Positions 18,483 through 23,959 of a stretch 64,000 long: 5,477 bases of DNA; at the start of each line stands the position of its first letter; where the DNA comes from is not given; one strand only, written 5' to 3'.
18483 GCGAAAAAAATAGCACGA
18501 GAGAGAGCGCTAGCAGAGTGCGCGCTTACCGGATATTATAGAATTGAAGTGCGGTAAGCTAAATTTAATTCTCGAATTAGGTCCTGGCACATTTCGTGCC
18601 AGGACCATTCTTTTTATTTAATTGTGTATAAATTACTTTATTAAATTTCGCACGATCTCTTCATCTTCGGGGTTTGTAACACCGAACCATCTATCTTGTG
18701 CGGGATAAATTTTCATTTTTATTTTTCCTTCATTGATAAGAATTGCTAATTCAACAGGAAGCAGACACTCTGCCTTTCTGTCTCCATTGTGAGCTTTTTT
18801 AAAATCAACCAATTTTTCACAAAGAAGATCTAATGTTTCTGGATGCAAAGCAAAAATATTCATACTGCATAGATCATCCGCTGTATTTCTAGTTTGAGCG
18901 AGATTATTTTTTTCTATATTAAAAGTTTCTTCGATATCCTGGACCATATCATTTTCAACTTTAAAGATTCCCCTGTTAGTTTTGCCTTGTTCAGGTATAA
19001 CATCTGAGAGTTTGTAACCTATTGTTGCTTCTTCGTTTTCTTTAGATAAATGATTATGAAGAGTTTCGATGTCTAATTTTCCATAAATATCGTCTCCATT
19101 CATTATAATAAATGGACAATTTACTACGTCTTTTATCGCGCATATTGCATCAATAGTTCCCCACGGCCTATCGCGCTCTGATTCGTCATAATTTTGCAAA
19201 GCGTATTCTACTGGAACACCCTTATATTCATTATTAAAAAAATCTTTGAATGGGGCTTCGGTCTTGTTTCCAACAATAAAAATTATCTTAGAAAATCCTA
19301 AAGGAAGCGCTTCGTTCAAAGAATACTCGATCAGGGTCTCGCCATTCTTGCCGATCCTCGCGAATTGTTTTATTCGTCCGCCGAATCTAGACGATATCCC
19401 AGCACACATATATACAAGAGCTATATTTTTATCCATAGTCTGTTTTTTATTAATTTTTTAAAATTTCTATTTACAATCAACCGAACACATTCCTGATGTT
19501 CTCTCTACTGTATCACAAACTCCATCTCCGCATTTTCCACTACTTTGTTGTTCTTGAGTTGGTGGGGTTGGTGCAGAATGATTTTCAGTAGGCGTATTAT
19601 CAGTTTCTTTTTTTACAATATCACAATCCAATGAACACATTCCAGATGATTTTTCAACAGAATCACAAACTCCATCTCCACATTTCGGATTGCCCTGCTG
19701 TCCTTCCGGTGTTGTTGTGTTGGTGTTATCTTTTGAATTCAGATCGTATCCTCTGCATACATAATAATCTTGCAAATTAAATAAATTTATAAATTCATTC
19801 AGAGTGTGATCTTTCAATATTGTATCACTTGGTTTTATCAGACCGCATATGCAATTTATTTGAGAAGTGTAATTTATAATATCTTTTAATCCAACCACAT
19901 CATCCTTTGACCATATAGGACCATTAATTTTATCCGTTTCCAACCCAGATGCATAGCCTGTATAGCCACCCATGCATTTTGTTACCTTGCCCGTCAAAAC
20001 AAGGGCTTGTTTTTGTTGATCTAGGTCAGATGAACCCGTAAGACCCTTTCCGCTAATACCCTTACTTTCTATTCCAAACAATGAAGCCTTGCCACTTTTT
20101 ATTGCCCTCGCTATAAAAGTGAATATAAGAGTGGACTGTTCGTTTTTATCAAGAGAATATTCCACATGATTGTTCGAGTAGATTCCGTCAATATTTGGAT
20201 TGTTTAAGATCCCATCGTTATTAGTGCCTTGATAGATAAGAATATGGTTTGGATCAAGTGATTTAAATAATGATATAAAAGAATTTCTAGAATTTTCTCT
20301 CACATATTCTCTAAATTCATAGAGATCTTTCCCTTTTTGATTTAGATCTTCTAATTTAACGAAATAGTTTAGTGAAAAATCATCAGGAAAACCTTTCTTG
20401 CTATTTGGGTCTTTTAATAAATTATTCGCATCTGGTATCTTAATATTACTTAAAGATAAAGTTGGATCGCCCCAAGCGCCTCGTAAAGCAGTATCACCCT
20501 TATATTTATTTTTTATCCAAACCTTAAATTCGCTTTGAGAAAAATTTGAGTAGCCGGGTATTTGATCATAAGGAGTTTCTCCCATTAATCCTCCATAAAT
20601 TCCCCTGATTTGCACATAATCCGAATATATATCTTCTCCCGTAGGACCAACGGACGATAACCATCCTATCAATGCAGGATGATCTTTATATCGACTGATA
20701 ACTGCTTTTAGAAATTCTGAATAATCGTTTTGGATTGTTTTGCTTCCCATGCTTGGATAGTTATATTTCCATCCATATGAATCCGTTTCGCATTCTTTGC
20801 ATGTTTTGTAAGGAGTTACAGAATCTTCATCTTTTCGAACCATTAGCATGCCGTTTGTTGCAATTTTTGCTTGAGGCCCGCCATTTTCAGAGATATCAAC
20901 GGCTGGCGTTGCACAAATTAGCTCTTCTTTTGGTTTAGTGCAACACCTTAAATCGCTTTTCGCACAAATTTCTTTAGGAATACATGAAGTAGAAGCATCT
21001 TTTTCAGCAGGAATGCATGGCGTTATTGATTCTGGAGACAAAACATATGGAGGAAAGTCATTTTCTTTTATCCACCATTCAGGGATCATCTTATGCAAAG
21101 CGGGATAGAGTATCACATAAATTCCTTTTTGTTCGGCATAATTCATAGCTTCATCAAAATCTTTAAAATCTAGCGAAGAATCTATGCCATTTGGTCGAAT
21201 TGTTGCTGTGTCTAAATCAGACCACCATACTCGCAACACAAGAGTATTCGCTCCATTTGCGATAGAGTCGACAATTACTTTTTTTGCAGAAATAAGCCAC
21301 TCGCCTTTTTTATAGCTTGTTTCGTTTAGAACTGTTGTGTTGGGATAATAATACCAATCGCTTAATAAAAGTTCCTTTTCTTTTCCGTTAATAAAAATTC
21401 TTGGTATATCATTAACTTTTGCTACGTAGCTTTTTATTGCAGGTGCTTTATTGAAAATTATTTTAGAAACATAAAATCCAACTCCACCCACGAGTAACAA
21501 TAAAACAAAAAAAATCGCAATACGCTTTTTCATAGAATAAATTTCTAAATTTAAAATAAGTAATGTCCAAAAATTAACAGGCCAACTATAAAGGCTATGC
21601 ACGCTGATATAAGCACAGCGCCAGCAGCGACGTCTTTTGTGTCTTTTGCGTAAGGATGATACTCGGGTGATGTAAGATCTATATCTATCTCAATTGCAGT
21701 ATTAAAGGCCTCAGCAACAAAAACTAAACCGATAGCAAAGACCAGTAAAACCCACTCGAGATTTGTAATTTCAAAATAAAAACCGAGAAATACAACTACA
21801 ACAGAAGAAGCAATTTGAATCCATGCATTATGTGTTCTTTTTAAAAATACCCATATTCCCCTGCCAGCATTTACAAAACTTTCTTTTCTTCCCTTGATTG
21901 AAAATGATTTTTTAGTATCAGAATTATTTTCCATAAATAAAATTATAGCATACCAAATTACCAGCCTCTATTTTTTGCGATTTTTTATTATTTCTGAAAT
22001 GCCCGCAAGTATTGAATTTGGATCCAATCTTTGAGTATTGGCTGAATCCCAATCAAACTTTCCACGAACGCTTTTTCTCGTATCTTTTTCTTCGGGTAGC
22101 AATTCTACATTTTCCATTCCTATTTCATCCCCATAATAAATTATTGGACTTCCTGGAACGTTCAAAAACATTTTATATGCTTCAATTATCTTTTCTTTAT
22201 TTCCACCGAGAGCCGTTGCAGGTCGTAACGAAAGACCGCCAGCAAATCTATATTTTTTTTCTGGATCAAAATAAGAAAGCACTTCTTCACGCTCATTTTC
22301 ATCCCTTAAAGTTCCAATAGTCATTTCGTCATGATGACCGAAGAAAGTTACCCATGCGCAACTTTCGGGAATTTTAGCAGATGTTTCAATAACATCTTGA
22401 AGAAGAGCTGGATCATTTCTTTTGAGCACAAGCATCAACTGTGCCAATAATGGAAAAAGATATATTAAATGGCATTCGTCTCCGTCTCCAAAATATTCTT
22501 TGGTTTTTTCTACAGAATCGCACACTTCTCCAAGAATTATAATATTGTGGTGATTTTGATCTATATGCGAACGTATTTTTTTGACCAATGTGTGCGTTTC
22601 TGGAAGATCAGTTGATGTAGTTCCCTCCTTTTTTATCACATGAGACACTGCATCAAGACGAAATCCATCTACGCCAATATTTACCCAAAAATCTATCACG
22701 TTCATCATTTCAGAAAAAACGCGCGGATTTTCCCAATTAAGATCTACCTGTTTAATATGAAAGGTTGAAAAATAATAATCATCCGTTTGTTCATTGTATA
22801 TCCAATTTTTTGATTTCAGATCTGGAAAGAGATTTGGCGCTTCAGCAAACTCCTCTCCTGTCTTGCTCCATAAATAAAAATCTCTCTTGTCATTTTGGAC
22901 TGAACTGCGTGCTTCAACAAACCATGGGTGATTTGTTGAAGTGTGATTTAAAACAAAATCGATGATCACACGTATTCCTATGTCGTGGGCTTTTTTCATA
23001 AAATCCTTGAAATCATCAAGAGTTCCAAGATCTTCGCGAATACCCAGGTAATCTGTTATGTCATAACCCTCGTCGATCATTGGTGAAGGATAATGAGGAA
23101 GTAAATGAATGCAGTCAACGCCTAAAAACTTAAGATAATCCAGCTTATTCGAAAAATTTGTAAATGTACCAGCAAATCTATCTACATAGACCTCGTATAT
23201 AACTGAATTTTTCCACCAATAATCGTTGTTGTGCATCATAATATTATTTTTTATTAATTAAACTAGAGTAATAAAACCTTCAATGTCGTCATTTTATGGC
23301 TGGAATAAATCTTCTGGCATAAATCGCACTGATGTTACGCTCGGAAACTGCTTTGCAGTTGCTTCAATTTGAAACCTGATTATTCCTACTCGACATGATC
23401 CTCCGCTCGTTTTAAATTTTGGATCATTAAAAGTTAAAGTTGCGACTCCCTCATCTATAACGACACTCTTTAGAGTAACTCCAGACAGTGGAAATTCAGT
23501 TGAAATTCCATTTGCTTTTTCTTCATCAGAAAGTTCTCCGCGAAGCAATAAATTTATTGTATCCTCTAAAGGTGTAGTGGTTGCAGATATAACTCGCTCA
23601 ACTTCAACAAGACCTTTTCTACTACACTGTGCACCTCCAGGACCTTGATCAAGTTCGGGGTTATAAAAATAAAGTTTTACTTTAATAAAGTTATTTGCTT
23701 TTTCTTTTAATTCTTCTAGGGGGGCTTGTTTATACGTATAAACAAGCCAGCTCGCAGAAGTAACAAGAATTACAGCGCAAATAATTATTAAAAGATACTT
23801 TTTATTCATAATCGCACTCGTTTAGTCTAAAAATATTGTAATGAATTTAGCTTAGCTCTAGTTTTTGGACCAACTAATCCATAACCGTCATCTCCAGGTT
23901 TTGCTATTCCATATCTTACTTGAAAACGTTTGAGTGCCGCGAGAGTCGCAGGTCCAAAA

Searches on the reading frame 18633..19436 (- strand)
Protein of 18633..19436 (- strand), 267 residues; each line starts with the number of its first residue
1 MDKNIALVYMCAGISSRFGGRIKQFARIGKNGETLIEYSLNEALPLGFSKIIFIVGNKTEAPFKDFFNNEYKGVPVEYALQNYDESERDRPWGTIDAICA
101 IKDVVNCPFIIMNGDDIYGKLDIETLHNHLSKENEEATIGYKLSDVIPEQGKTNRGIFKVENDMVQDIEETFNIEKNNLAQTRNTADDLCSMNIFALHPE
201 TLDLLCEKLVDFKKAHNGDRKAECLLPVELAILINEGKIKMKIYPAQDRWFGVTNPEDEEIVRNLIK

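Call 48: search_protein_families(library=pfam, proteins=[window:18633-19436:-], max_evalue=0.00001)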
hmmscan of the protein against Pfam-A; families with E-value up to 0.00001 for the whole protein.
window:18633-19436:- (267 aa): 2 families
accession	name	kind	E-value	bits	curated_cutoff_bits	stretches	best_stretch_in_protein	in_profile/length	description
PF00483.29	NTP_transferase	-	4.6e-10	39.9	21.2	1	28-214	28-197/245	Nucleotidyl transferase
PF12804.13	NTP_transf_3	-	1.6e-06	28.8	27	1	8-61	2-52/160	MobA-like NTP transferase domain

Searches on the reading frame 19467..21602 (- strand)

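Call 48: search_protein_families(library=pfam, proteins=[window:19467-21602:-], max_evalue=0.00001)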
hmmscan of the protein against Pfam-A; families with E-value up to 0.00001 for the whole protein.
window:19467-21602:- (711 aa): 2 families
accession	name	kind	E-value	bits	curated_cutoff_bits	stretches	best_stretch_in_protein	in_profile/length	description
PF02449.21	Glyco_hydro_42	-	2.5e-07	30.9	21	0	143-180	43-79/376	Beta-galactosidase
PF01373.23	Glyco_hydro_14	-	1.2e-06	28.3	27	1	286-417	121-249/402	Glycosyl hydrolase family 14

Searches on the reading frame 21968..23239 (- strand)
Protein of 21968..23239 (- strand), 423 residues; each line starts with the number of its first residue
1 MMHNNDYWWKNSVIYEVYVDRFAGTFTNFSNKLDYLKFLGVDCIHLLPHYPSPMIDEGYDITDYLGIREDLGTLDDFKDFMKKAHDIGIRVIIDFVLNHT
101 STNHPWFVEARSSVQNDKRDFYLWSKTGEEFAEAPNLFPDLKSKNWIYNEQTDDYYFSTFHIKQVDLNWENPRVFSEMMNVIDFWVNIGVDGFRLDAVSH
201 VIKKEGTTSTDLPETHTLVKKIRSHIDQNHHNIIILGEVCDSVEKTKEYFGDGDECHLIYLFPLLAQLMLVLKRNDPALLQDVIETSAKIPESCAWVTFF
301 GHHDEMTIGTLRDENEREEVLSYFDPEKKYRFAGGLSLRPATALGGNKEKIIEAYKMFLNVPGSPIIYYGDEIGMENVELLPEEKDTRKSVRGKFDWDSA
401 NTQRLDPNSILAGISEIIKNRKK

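Call 48: search_protein_families(library=pfam, proteins=[window:21968-23239:-], max_evalue=0.00001)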
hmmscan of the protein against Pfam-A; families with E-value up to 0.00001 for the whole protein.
window:21968-23239:- (423 aa): 2 families
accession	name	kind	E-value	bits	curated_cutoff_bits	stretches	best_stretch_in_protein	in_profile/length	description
PF00128.31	Alpha-amylase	-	2.2e-75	255.1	22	1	24-316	16-327/446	Alpha amylase, catalytic domain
PF14701.12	hDGE_amylase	-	2.1e-06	27.5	27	1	11-110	6-113/439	Glycogen debranching enzyme, glucanotransferase domain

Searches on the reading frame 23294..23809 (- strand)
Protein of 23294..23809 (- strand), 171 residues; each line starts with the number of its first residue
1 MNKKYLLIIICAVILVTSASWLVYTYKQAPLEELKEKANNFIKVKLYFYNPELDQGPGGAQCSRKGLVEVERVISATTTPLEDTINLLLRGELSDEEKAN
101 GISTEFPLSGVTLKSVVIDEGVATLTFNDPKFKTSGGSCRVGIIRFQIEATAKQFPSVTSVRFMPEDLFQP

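Call 48: search_protein_families(library=pfam, proteins=[window:23294-23809:-], max_evalue=0.00001)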
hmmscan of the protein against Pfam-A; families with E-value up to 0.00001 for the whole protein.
window:23294-23809:- (171 aa): 1 family
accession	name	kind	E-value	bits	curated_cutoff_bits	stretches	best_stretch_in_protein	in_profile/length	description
PF10646.14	Germane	-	7.1e-10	39.9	23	1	45-164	1-110/117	Sporulation and spore germination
